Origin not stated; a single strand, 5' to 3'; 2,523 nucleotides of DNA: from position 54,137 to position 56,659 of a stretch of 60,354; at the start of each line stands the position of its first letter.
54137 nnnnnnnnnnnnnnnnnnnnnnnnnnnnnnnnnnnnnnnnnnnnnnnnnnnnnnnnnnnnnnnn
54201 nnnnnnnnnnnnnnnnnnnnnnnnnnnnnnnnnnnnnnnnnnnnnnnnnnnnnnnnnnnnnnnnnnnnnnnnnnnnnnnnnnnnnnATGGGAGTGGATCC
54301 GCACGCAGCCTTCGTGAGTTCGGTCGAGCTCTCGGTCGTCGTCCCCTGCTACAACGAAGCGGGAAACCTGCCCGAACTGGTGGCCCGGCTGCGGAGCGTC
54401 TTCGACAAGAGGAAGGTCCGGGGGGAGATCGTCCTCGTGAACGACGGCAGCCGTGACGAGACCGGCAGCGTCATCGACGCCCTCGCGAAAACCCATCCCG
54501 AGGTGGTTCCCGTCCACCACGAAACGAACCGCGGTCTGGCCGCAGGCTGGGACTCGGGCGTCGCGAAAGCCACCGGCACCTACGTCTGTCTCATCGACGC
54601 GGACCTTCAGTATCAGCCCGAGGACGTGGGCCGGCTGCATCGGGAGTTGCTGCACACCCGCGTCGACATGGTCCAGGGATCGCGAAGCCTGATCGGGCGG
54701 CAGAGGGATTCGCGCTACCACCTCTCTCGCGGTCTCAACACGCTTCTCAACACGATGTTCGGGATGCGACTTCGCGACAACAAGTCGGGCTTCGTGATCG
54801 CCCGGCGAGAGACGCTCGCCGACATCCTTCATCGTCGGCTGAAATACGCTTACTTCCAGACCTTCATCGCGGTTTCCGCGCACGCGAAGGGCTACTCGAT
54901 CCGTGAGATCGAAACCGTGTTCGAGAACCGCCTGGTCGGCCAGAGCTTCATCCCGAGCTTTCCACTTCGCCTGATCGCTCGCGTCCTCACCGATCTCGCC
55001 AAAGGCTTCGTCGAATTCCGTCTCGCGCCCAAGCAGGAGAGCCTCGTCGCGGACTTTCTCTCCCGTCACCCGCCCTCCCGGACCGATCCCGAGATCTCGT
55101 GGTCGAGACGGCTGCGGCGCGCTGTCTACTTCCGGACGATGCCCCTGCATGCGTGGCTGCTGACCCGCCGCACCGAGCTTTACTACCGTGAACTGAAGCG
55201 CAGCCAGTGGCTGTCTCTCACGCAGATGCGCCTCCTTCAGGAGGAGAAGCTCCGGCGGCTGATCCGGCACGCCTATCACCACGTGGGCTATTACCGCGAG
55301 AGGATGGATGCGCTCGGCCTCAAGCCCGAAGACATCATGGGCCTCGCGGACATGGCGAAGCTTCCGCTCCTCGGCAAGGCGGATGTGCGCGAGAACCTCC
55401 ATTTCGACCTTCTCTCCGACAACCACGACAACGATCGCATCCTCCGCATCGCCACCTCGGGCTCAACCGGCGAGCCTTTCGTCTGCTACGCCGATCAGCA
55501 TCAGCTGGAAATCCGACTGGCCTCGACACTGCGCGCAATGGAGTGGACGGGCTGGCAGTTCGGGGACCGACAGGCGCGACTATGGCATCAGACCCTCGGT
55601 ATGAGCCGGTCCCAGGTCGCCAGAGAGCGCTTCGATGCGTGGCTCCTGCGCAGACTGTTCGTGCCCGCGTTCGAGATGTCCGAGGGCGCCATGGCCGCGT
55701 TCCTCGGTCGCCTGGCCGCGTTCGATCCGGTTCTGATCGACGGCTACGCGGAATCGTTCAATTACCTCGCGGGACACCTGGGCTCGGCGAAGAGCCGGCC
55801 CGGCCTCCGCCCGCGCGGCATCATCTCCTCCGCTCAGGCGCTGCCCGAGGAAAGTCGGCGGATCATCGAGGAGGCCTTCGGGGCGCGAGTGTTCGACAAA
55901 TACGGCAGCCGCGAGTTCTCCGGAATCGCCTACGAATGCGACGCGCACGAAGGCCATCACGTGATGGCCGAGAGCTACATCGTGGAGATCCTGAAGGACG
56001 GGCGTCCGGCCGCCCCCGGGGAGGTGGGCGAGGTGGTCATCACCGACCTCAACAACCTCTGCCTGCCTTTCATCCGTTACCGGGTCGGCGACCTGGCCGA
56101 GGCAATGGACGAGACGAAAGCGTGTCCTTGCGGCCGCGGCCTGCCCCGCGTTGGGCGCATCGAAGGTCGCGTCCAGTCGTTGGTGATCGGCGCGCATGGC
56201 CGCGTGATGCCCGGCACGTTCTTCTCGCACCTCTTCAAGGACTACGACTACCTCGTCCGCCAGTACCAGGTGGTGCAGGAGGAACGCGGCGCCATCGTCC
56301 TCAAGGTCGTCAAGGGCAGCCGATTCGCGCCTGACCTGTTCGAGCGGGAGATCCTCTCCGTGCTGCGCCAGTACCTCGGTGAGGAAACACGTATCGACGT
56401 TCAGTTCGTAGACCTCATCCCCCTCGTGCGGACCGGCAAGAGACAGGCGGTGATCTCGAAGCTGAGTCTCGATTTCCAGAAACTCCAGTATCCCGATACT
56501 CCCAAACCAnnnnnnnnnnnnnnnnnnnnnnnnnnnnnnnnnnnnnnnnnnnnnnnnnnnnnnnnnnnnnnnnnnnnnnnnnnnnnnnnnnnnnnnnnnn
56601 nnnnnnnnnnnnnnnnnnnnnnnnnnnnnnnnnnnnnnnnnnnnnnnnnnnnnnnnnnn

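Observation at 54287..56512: Single polypeptide fusing a DPM1/ArnC-like GT2 to a CapK/PaaK-like adenylating enzyme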

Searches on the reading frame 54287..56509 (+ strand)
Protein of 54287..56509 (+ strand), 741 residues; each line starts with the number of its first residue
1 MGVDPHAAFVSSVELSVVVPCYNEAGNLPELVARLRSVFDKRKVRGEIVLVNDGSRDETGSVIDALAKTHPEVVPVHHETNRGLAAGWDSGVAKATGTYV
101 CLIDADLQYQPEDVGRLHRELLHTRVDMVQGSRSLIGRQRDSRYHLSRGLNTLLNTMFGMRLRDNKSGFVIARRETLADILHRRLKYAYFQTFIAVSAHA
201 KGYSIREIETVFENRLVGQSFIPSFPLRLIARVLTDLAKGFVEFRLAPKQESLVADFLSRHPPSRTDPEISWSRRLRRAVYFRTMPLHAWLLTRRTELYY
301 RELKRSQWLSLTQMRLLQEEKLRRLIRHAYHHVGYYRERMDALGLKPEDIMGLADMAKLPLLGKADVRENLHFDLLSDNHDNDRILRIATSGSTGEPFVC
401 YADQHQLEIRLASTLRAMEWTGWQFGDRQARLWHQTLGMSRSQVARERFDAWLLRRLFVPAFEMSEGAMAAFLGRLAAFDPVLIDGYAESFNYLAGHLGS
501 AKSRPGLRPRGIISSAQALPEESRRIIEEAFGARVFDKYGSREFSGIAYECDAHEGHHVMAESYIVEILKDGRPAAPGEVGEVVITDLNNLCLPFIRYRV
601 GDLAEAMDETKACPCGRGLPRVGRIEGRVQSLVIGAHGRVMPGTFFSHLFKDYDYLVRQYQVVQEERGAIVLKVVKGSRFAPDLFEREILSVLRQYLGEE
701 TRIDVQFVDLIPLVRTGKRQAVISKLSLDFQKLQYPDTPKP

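Call 3: search_protein_families(library=pfam, proteins=[window:54287-56509:+], max_evalue=0.01)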
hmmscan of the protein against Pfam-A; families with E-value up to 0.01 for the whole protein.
window:54287-56509:+ (741 aa): 4 families
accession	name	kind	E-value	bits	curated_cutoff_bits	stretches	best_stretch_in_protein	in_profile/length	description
PF00535.33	Glycos_transf_2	-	8.9e-31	107.5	23.3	1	16-171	1-158/168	Glycosyl transferase family 2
PF13641.12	Glyco_tranf_2_3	-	1e-07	32.6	27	1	15-141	3-129/230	Glycosyltransferase like family 2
PF10111.15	Glyco_tranf_2_2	-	6e-06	26.4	27.3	1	16-109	1-94/276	Glycosyltransferase like family 2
PF00501.34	AMP-binding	-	0.00021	20.6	29.9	1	382-586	162-375/384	AMP-binding enzyme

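Call 4: search_protein_families(library=ncbifam, proteins=[window:54287-56509:+], max_evalue=0.01)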
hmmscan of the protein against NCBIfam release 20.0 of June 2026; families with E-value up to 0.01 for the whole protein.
window:54287-56509:+ (741 aa): 29 families (the best 25 are shown)
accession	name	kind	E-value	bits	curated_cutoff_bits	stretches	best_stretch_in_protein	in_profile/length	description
NF045666.1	DVU1553_fam_AMP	equivalog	7.2e-42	143.6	300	1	296-629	11-331/331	DVU_1553 family AMP-dependent CoA ligase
NF041878.1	paak_haloarch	equivalog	1.1e-38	132.9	700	2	511-662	204-357/427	phenylacetate--CoA ligase PaaK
TIGR02155.1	PA_CoA_ligase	equivalog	1.2e-36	126.2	646.3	1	309-670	3-357/422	phenylacetate--CoA ligase PaaK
NF053551.1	FlxY_rubin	equivalog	1.8e-30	106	520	2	526-696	221-390/424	flexirubin biosynthesis putative acyl-CoA ligase FlxY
NF007986.1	PRK10714.1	equivalog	9.6e-20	70.8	529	1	14-222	7-210/316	undecaprenyl-phosphate 4-deoxy-4-formamido-L-arabinose transferase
TIGR03937.1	PgaC_IcaA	equivalog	2.8e-18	66.1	422.3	1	14-108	46-137/407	poly-beta-1,6-N-acetyl-D-glucosamine synthase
NF041217.1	BagE_FevW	exception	8.5e-17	61.2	800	1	514-629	199-311/424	bagremycin/ferroverdin synthetase BagE/FevW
NF047588.1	GlcsyltransPgfSStrep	equivalog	1.3e-16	60.7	500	1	14-182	2-169/308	glycosyltransferase PgfS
NF041875.1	EPS_EpsD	equivalog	5.9e-15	55.5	370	1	15-120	1-103/325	exopolysaccharide biosynthesis glycosyltransferase EpsD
NF007482.0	PRK10073.1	equivalog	8.6e-15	54.6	423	1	12-131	5-120/334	glycosyltransferase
NF038302.1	EPS_HpsE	equivalog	6.1e-13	48.4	300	1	13-108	1-98/307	hormogonium polysaccharide biosynthesis glycosyltransferase HpsE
TIGR03335.1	F390_ftsA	equivalog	1.3e-12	47.2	458.7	2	513-637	210-338/445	coenzyme F390 synthetase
NF058614.1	PPMAGASynPpgS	equivalog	3.9e-12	46.1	370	1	17-144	4-124/226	polyprenyl-phospho-N-acetylgalactosaminyl synthase PpgS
TIGR04283.1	glyco_like_mftF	equivalog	5.1e-11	42.6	182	1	15-114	1-90/221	TIGR04283 family arsenosugar biosynthesis glycosyltransferase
TIGR03965.1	mycofact_glyco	equivalog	9.7e-11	41.2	280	1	10-131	70-189/467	mycofactocin biosynthesis glycosyltransferase MftF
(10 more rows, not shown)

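Call 5: find_homologous_proteins(query=window:54287-56509:+, region=1-741)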
Query window:54287-56509:+, residues 1-741 (741 aa): 2176 proteins with E <= 0.001 among 8000 candidates; the best 120 are listed.
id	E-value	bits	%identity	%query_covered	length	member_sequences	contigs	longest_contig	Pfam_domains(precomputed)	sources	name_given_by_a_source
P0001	0.0e+0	1556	93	99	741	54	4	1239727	PF13641.13,PF27533.1,PF00535.33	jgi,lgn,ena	jgi:phenylacetate-CoA ligase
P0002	0.0e+0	1524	91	99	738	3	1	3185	PF10111.15,PF13641.13,PF27533.1,PF00535.33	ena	-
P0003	0.0e+0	1504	89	100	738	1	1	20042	PF10111.15,PF27533.1,PF00535.33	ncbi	-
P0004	0.0e+0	1504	90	98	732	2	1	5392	PF13641.13,PF27533.1,PF00535.33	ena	-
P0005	0.0e+0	1500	88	100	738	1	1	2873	PF10111.15,PF27533.1,PF00535.33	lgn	-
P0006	0.0e+0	1499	89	100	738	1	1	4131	PF10111.15,PF13641.13,PF27533.1,PF00535.33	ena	-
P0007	0.0e+0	1487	88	99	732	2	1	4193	PF27533.1,PF00535.33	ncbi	-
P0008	0.0e+0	1487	89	99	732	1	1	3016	PF27533.1,PF00535.33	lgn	-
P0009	0.0e+0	1487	90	98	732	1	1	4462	PF13641.13,PF27533.1,PF00535.33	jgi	-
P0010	0.0e+0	1487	89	98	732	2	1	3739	PF10111.15,PF13641.13,PF27533.1,PF00535.33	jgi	-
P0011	0.0e+0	1485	89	98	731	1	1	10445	PF13641.13,PF27533.1,PF00535.33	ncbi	-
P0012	0.0e+0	1467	86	100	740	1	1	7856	PF10111.15,PF13641.13,PF27533.1,PF00535.33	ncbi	-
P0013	0.0e+0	1463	88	98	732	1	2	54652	PF13641.13,PF27533.1,PF00535.33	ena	-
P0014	0.0e+0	1463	87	99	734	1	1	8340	PF10111.15,PF13641.13,PF27533.1,PF00535.33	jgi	jgi:phenylacetate-CoA ligase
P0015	0.0e+0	1462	87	98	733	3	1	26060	PF13641.13,PF27533.1,PF00535.33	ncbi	ncbi:MAG: glycosyltransferase [Vicinamibacteria bacterium]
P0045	0.0e+0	1092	65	98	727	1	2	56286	PF27533.1,PF00535.33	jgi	jgi:phenylacetate-CoA ligase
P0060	0.0e+0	1073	66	97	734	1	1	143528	PF27533.1,PF00501.35,PF00535.33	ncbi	-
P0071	0.0e+0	1058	63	98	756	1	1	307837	PF13641.13,PF27533.1,PF00535.33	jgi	-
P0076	0.0e+0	1054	65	97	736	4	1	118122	PF27533.1,PF00535.33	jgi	-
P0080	0.0e+0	1052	62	98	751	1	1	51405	PF13641.13,PF27533.1,PF00535.33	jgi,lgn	-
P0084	0.0e+0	1051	61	98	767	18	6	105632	PF27533.1,PF00501.35,PF00535.33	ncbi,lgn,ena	-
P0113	0.0e+0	1033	63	98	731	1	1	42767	PF27533.1,PF00535.33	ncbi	ncbi:MAG TPA: glycosyltransferase [Myxococcota bacterium]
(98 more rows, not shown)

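Call 6: find_encoding_contigs(protein=P0113, flank=8000, max_places=2)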
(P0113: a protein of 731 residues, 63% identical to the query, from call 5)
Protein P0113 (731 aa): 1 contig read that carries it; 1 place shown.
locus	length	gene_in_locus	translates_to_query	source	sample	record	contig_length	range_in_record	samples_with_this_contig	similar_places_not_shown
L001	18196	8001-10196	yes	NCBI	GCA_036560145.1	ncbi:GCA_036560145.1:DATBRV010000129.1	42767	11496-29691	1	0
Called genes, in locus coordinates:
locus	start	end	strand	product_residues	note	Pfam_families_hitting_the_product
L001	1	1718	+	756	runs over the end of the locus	PF00403:HMA, PF00122:E1-E2_ATPase, PF00702:Hydrolase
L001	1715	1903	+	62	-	PF03597:FixS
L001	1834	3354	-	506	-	PF00743:FMO-like, PF01266:DAO (faint), PF07992:Pyr_redox_2 (faint), PF13434:Lys_Orn_oxgnase (faint), PF13450:NAD_binding_8, PF13454:NAD_binding_9 (faint), PF13738:Pyr_redox_3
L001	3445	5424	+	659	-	PF00753:Lactamase_B, PF12706:Lactamase_B_2, PF14863:Alkyl_sulf_dimr, PF14864:Alkyl_sulf_C, PF02036:SCP2 (weak)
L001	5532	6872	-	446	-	PF02550:AcetylCoA_hydro, PF13336:AcetylCoA_hyd_C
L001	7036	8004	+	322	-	PF01073:3Beta_HSD, PF01370:Epimerase, PF02719:Polysacc_synt_2, PF04321:RmlD_sub_bind, PF08659:KR (faint), PF16363:GDP_Man_Dehyd, PF13460:NAD_binding_10 (weak), PF07993:NAD_binding_4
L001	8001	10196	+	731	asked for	PF00535:Glycos_transf_2, PF27533:CapK_C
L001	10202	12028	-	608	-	PF13231:PMT_2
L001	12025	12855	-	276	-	PF00106:adh_short, PF08659:KR, PF13561:adh_short_C2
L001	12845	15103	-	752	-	PF03169:OPT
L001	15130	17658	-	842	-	-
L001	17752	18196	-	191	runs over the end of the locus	PF25084:LbH_EIF2B (faint), PF00132:Hexapep (weak), PF25087:GMPPB_C (weak), PF14602:Hexapep_2 (faint), PF00132:Hexapep (weak)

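Call 7: find_encoding_contigs(protein=P0084, flank=8000, max_places=2)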
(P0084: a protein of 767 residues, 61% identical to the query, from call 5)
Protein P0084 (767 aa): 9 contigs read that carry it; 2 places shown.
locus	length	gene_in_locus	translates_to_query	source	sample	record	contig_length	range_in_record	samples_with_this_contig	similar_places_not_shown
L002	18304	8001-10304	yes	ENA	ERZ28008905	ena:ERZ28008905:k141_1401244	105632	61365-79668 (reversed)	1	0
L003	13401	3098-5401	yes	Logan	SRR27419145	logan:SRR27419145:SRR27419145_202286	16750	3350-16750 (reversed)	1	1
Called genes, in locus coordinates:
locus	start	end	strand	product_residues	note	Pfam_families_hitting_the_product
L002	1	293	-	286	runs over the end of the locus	PF22655:SpoU_sub_bind_like, PF22435:MRM3-like_sub_bind, PF00588:SpoU_methylase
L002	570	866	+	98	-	PF00216:Bac_DNA_binding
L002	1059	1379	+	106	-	-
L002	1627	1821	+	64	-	-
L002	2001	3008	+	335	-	PF01118:Semialdhyde_dh, PF02774:Semialdhyde_dhC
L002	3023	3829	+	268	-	PF01416:PseudoU_synth_1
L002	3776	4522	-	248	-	PF13398:Peptidase_M50B (weak)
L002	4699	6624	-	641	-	PF05170:AsmA, PF05359:DUF748, PF13116:YhdP, PF27051:TamB_N (faint)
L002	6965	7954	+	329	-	PF01073:3Beta_HSD, PF01370:Epimerase, PF02719:Polysacc_synt_2, PF04321:RmlD_sub_bind, PF05368:NmrA, PF16363:GDP_Man_Dehyd, PF13460:NAD_binding_10, PF07993:NAD_binding_4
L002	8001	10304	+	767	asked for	PF00535:Glycos_transf_2, PF00501:AMP-binding (faint), PF27533:CapK_C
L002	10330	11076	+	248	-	PF00891:Methyltransf_2 (weak), PF13489:Methyltransf_23, PF13847:Methyltransf_31, PF08241:Methyltransf_11, PF08242:Methyltransf_12, PF13649:Methyltransf_25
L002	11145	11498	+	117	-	PF02152:FolB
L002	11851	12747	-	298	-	PF00892:EamA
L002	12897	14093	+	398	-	PF02684:LpxB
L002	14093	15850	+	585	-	PF00664:ABC_membrane, PF02463:SMC_N (weak), PF00005:ABC_tran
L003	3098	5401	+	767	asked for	PF00535:Glycos_transf_2, PF00501:AMP-binding (faint), PF27533:CapK_C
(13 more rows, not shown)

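Call 12: find_related_loci(query=window:54287-56509:+, collection=genome_contigs, flank=7000)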
Query window:54287-56509:+ (741 aa) in genome_contigs; peptide patterns used: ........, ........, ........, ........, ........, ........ (x = any residue, [..] = any of these).
258 stretches matched a pattern; 183 encode a relative of the query (tblastn E <= 1e-3); the best 80 are kept; 80 distinct loci.
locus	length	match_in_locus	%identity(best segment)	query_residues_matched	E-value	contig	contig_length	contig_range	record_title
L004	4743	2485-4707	97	1-741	0e+0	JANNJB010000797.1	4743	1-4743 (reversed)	MAG: Vicinamibacteria bacterium isolate SOY_40_metabat_13 SOY_40_k141_1003039, whole genome shotgun sequence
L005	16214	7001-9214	93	1-738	0e+0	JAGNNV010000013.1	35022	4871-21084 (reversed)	MAG: Vicinamibacteria bacterium isolate Go_SlAct_bin_43 Go_SlAct_3830_length_35022_cov_12.355380, whole genome shotgun s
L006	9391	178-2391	92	1-738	0e+0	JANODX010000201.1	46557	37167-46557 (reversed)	MAG: Vicinamibacteria bacterium isolate SOY_65_metabat_89 SOY_65_k141_1844902, whole genome shotgun sequence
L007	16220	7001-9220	93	1-740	0e+0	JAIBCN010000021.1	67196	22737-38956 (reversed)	MAG: Vicinamibacteria bacterium isolate SSF20 NODE_7267_length_67196_cov_18.504943, whole genome shotgun sequence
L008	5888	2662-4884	92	1-741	0e+0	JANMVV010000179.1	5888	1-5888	MAG: Vicinamibacteria bacterium isolate OTE_88_metabat_461 OTE_88_k141_42050, whole genome shotgun sequence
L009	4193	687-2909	88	1-741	0e+0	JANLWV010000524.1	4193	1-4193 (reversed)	MAG: Vicinamibacteria bacterium isolate OTE_20_metabat_250 OTE_20_k141_3257484, whole genome shotgun sequence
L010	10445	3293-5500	88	1-737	0e+0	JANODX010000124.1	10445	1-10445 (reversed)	MAG: Vicinamibacteria bacterium isolate SOY_65_metabat_89 SOY_65_k141_4020425, whole genome shotgun sequence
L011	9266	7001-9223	87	1-741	0e+0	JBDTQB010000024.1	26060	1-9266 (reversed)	MAG: Vicinamibacteria bacterium isolate cluster3_bin.211 NODE_5945_length_26060_cov_12.833340, whole genome shotgun sequ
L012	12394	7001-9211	86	1-738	0e+0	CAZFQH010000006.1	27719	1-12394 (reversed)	MAG TPA_asm: uncultured Acidobacteriota bacterium isolate SRP128246_co1_10 genome assembly, contig: NODE_3015_length_277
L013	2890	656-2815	65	13-734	0e+0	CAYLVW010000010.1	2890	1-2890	MAG TPA_asm: uncultured Candidatus Saccharibacteria bacterium isolate SRP286056_co1_134 genome assembly, contig: NODE_59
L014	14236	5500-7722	97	1-741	0e+0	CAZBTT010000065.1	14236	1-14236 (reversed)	MAG TPA_asm: uncultured Acidobacteriota bacterium isolate SRP302447_co4_91 genome assembly, contig: NODE_11320_length_14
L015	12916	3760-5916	62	11-731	0e+0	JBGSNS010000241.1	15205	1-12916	MAG: Bdellovibrionota bacterium isolate JTS-AC261 k141_4374648, whole genome shotgun sequence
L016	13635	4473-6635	66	12-733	0e+0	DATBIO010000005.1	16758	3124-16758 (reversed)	MAG TPA_asm: Vicinamibacteria bacterium isolate SMAG_U3896 k141_1128995, whole genome shotgun sequence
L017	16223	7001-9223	91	1-741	0e+0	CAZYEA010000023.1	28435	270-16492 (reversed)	MAG TPA_asm: uncultured Acidobacteriota bacterium isolate SRP342105_co1_264 genome assembly, contig: NODE_2162_length_28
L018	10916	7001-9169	60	8-731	0e+0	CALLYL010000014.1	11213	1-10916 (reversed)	MAG TPA_asm: uncultured Myxococcales bacterium isolate SRR5676476_bin.50_CONCOCT_v1.1_MAG genome assembly, contig: ERZ72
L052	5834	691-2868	55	5-731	0e+0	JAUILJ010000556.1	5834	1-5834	MAG: Polyangia bacterium isolate Co_bin.42 NODE_78267_length_5834_cov_0.938672, whole genome shotgun sequence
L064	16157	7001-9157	57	13-732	0e+0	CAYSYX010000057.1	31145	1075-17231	MAG TPA_asm: uncultured Polyangium sp. isolate SRP257259_co1_164 genome assembly, contig: NODE_1550_length_31145_cov_5.4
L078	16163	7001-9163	56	11-732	0e+0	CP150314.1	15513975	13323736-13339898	Sorangium sp. So ce134 chromosome, complete genome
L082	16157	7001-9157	56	13-732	0e+0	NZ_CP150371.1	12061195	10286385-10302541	Sorangium sp. So ce176 chromosome, complete genome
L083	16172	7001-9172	56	13-741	0e+0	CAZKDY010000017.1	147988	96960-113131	MAG TPA_asm: uncultured Polyangiaceae bacterium isolate binchicken_co235_271 genome assembly, contig: NODE_210_length_14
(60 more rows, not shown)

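Call 18: search_protein_families(library=pfam, proteins=[L064:9180-10619:+, L078:6169-6882:+, L052:3016-3792:-, L082:12054-13553:-, L083:2598-3650:+], max_evalue=0.001)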
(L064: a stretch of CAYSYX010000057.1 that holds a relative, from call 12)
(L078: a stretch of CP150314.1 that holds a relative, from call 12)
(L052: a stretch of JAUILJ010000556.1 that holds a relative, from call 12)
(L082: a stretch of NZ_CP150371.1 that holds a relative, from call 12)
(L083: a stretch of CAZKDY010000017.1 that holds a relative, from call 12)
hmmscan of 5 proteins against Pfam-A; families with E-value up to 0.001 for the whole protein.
L064:9180-10619:+ (480 aa): 1 family
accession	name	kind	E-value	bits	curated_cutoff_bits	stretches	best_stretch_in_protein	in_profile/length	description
PF04015.17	DUF362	-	5.3e-26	92.3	24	1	228-419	75-198/200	Domain of unknown function (DUF362)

L078:6169-6882:+ (238 aa): 6 families
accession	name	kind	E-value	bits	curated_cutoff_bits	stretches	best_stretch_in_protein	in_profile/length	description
PF08241.18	Methyltransf_11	-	1.8e-18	67.4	21.2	1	71-160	2-94/95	Methyltransferase domain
PF13649.12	Methyltransf_25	-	9.6e-16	58.7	27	1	71-157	3-97/97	Methyltransferase domain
PF08242.18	Methyltransf_12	-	8e-15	55.8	30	1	71-158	2-97/98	Methyltransferase domain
PF13489.12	Methyltransf_23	-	2.6e-13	50.5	27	1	68-211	25-155/164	Methyltransferase domain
PF13847.12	Methyltransf_31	-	2.2e-12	47.3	27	1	69-171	7-121/145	Methyltransferase domain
PF05401.17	NodS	-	0.00053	20.3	24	1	49-154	26-137/201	Nodulation protein S (NodS)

L052:3016-3792:- (259 aa): 6 families
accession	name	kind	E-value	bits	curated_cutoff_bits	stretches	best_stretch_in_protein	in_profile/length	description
PF08241.18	Methyltransf_11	-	6.6e-16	59.2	21.2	1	59-149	1-95/95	Methyltransferase domain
PF13489.12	Methyltransf_23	-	1e-12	48.5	27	1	38-177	6-151/164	Methyltransferase domain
PF08242.18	Methyltransf_12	-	2.2e-11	44.8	30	1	59-147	1-98/98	Methyltransferase domain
PF13649.12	Methyltransf_25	-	2.9e-11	44.3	27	1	59-145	2-97/97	Methyltransferase domain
PF13847.12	Methyltransf_31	-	1.8e-09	37.9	27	1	56-153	5-113/145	Methyltransferase domain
PF07021.18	MetW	-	7.2e-07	29.5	21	1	53-156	11-114/193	Methionine biosynthesis protein MetW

L082:12054-13553:- (500 aa): 8 families
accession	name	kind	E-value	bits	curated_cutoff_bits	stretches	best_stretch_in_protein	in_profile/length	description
PF00158.32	Sigma54_activat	-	8.7e-64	214.7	20.2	1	186-351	2-167/168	Sigma-54 interaction domain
PF00072.30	Response_reg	-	9.1e-20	71.3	30.2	1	42-155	1-110/111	Response regulator receiver domain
PF14532.12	Sigma54_activ_2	-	1.9e-18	67.5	25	1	186-356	1-138/138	Sigma-54 interaction domain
PF25601.1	AAA_lid_14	-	6.3e-17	61.6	27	1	358-440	2-82/87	AAA+ ATPase lid domain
PF02954.25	HTH_8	-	4.2e-12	46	22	1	457-497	2-42/42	Bacterial regulatory protein, Fis family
PF18024.7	HTH_50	-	3.6e-06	27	27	1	451-499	2-49/50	Helix-turn-helix domain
PF07728.20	AAA_5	-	4.7e-06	27.1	22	1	208-308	1-97/139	AAA domain (dynein-related subfamily)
PF00493.29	MCM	-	0.0007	19.2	23.3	0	205-306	56-150/224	MCM P-loop domain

L083:2598-3650:+ (351 aa): 1 family
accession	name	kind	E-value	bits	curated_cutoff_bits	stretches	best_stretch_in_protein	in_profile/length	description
PF00248.27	Aldo_ket_red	-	1.5e-76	257.7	24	1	16-315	1-290/291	Aldo/keto reductase family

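Call 19: search_solved_structures(query=window:54287-56509:+, max_evalue=0.001, show_alignments=0)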
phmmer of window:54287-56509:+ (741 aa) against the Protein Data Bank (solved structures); distinct sequences matched with E-value up to 0.001: 25.
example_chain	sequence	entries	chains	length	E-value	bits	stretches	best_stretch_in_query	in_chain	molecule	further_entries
4r1l_A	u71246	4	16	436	1e-31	113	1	308-642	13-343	Phenylacetate-coenzyme A ligase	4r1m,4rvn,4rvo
2y27_A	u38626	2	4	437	1.3e-25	92.8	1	310-685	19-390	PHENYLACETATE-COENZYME A LIGASE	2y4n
2y4o_A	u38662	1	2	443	1.5e-25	92.7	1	309-723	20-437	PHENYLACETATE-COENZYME A LIGASE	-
9s3l_A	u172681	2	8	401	1.5e-14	56.3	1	510-641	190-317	Phenylacetate-CoA ligase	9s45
5eke_A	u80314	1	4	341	5.4e-14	54.5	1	11-132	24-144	Uncharacterized glycosyltransferase sll0501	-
5ekp_C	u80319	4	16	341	5.4e-14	54.5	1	11-132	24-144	Uncharacterized glycosyltransferase sll0501 | Glycosyltransferase sll0501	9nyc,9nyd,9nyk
9nye_A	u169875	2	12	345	5.5e-14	54.4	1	11-132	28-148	Glycosyltransferase sll0501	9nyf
5mlz_A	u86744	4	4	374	3.6e-13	51.7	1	8-220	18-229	Dolichol monophosphate mannose synthase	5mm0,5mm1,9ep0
9hwj_A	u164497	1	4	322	7.8e-13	50.6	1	14-208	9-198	Undecaprenyl-phosphate 4-deoxy-4-formamido-L-arabinose transferase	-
6wuq_A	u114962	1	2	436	1.7e-12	49.5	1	306-628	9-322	AjiA1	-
9bhc_C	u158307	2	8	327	2.3e-12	49.1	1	14-219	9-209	Undecaprenyl-phosphate 4-deoxy-4-formamido-L-arabinose transferase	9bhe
8vxh_A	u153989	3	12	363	2.8e-12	48.8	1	14-219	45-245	Undecaprenyl-phosphate 4-deoxy-4-formamido-L-arabinose transferase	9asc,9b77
6siw_B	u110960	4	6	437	2.3e-11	45.8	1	306-628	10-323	PaaK-like ligase (AMP-dependent synthetase and ligase) | AMP-dependent synthetase and ligase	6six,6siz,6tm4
6siw_A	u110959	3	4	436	2.4e-11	45.7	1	306-628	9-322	PaaK-like ligase (AMP-dependent synthetase and ligase) | AMP-dependent synthetase and ligase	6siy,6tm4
6hdw_A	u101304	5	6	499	1.1e-09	40.2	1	321-634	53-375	2-hydroxyisobutyryl-CoA synthetase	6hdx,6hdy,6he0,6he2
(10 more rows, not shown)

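Call 22: find_encoding_contigs(protein=P0071, flank=8000, max_places=1)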
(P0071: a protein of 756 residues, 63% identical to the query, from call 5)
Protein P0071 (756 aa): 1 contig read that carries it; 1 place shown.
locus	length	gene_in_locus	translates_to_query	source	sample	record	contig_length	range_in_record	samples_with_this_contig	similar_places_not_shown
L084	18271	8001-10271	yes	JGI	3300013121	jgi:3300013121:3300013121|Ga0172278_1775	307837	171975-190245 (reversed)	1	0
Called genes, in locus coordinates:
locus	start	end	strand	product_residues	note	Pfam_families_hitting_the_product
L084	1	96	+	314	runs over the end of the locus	-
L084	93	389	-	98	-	PF01381:HTH_3 (weak)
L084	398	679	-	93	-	PF05015:HigB-like_toxin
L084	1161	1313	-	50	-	-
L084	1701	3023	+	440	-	-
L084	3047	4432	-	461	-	PF00535:Glycos_transf_2, PF13641:Glyco_tranf_2_3 (faint), PF13632:Glyco_trans_2_3 (weak)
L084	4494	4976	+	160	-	-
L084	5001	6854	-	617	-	-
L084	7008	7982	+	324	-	PF01073:3Beta_HSD, PF01370:Epimerase, PF02719:Polysacc_synt_2, PF04321:RmlD_sub_bind, PF05368:NmrA (weak), PF07993:NAD_binding_4 (faint), PF16363:GDP_Man_Dehyd, PF13460:NAD_binding_10 (weak)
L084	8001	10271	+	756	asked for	PF00535:Glycos_transf_2, PF13641:Glyco_tranf_2_3 (weak), PF27533:CapK_C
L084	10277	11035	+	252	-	PF02353:CMAS, PF05401:NodS, PF13489:Methyltransf_23, PF13847:Methyltransf_31, PF08241:Methyltransf_11, PF08242:Methyltransf_12, PF13649:Methyltransf_25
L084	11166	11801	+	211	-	PF13847:Methyltransf_31 (weak), PF13649:Methyltransf_25 (weak), PF08241:Methyltransf_11 (faint)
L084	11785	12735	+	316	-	PF08241:Methyltransf_11, PF08242:Methyltransf_12 (weak), PF13649:Methyltransf_25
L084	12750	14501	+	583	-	-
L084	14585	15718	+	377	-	PF13439:Glyco_transf_4 (weak), PF00534:Glycos_transf_1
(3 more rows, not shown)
